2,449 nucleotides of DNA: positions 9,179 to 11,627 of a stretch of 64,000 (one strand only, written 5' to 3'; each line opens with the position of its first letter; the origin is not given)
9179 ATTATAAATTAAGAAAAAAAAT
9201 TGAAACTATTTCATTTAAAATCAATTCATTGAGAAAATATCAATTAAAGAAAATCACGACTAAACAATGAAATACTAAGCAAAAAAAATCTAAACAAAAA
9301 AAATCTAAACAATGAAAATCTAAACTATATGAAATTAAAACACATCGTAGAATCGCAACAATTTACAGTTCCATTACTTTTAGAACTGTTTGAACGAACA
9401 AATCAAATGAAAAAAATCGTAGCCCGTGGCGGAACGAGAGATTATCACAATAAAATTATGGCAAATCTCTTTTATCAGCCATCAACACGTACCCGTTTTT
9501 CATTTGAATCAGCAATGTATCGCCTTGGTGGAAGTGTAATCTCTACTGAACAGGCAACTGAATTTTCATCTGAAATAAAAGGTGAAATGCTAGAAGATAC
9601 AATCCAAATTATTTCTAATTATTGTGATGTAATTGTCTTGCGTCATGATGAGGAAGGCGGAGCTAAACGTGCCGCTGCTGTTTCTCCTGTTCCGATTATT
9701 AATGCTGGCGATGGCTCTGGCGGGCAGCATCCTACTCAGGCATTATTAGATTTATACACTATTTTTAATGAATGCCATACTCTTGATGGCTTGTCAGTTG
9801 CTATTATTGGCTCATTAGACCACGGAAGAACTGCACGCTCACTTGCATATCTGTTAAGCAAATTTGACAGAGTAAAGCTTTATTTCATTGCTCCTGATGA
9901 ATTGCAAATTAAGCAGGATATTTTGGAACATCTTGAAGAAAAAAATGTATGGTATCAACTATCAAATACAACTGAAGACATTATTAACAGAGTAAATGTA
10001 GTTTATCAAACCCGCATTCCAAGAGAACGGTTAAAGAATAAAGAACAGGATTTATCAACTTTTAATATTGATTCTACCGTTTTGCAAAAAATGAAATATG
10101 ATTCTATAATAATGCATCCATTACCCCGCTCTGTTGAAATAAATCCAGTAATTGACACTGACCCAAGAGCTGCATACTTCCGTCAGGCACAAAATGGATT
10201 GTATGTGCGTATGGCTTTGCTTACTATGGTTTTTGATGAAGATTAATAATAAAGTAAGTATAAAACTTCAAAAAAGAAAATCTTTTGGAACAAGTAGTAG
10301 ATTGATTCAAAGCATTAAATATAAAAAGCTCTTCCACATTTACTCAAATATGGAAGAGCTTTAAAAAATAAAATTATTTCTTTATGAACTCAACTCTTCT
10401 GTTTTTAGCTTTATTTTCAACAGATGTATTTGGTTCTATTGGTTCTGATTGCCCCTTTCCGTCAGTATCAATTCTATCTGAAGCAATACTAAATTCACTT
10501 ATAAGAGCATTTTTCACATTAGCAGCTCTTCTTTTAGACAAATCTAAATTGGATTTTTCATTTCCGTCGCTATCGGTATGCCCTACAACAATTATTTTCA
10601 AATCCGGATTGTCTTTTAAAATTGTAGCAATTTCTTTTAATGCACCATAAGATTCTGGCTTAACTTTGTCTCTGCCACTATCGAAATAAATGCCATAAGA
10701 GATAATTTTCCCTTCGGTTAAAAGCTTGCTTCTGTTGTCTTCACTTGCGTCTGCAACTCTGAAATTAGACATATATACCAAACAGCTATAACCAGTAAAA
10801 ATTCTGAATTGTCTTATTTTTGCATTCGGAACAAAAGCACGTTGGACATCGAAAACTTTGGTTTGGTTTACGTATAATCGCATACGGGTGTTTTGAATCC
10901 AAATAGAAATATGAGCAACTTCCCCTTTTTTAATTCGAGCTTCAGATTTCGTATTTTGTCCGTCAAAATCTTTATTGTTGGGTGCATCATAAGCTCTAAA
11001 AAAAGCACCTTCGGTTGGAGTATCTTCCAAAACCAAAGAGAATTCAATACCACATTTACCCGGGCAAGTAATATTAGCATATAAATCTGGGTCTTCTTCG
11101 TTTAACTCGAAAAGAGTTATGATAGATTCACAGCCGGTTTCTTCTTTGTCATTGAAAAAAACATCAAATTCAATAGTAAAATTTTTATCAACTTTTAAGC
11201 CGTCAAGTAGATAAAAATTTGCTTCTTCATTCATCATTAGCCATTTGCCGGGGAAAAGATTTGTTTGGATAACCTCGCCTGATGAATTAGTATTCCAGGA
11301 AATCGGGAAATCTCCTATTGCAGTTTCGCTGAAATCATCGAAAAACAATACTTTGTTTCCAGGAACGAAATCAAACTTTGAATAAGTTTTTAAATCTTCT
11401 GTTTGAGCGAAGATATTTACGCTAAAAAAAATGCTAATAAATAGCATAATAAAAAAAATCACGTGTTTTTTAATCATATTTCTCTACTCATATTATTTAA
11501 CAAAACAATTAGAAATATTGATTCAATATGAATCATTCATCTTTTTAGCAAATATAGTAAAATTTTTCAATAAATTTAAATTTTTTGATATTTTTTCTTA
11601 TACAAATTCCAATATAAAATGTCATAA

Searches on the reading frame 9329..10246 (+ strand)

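Call 7: search_protein_families(library=pfam, proteins=[window:9329-10246:+], max_evalue=0.001)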
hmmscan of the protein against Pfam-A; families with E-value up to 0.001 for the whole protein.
window:9329-10246:+ (305 aa): 2 families
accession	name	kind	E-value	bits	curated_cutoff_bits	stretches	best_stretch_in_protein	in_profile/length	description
PF02729.26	OTCace_N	-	1.1e-41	142.9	29.9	1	4-145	1-146/148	Aspartate/ornithine carbamoyltransferase, carbamoyl-P binding domain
PF00185.30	OTCace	-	1.7e-28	100.1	29.4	1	153-300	1-156/157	Aspartate/ornithine carbamoyltransferase, Asp/Orn binding domain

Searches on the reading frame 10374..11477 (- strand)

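Call 3: search_protein_families(library=pfam, proteins=[window:10374-11477:-], max_evalue=0.01)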
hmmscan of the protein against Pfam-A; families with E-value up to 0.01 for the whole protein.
window:10374-11477:- (367 aa): 4 families
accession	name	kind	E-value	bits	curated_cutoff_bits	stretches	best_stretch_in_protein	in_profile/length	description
PF00691.25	OmpA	-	5.5e-23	81.6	27.2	1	264-360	1-98/98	OmpA family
PF05359.17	DUF748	-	1.6e-05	23.6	50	1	263-305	881-923/1037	Domain of Unknown Function (DUF748)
PF19763.6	DUF6250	-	0.0024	18.2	26.9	1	160-213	89-142/165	Domain of unknown function (DUF6250)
PF20407.5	DUF1583_N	-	0.007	16.6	22.9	0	150-227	52-128/150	Domain of unknown function (DUF1583_N)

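Call 4: search_protein_families(library=ncbifam, proteins=[window:10374-11477:-], max_evalue=0.01)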
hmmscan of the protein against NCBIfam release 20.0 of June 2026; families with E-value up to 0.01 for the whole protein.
window:10374-11477:- (367 aa): 39 families (the best 25 are shown)
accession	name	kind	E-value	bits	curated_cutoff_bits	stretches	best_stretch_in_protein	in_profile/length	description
NF053611.1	YiaD_Gzip_OmpA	equivalog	1.6e-31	109.6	175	1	260-364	101-204/206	YiaD family glycine zipper/OmpA-like lipoprotein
NF053613.1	OMP_toxin_LptF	equivalog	5.4e-24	85.2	400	1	248-364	127-243/256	lipotoxin F family OmpA-related lipoprotein LptF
NF045787.1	OmpABordt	equivalog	1.9e-22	79.9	200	1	260-363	84-186/194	outer membrane protein OmpA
NF033763.1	exchanger_TraB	exception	7.8e-22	76.9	700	1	259-365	390-496/522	outer membrane exchange protein TraB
TIGR03350.1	type_VI_ompA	equivalog_domain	8e-22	77.7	139.8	1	264-363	33-134/137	type VI secretion system protein TssL, long form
NF053612.1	anchor_PA1041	equivalog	9.8e-21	74.8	250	1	263-364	133-233/236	PA1041 family peptidoglycan-binding anchor lipoprotein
NF007804.1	PRK10510.1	equivalog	4.3e-20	72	307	1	263-364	114-214/219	OmpA family lipoprotein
NF053585.1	OMP_LP_YfiB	equivalog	2.7e-19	69.6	128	1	261-364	56-158/163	outer membrane lipoprotein YfiB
TIGR03789.1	pdsO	hypoth_equivalog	1.7e-18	67.2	152.2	1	240-362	118-239/243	sortase-associated OmpA-like protein PdsO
NF053607.1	CHU_0125_OmpA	equivalog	2.1e-17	62.9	620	1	253-364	523-634/639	CHU_0125 family OmpA-like outer membrane integrity protein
NF006508.0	PRK08944.1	subfamily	2.4e-17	63.1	259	1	265-365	183-286/304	MotB family protein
NF052230.1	T9SS_PorE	exception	1.2e-16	60.2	600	1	262-355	516-608/648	PorE family type IX secretion system protein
NF005831.1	PRK07734.1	equivalog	1.4e-16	61.1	301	1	252-364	128-246/250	flagellar motor protein MotB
NF045788.1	Omp38Acinit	equivalog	1.4e-16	60.6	500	1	244-362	224-342/354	outer membrane protein Omp38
TIGR02802.1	Pal_lipo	equivalog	8.4e-16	58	125.35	1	263-365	2-103/104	peptidoglycan-associated lipoprotein Pal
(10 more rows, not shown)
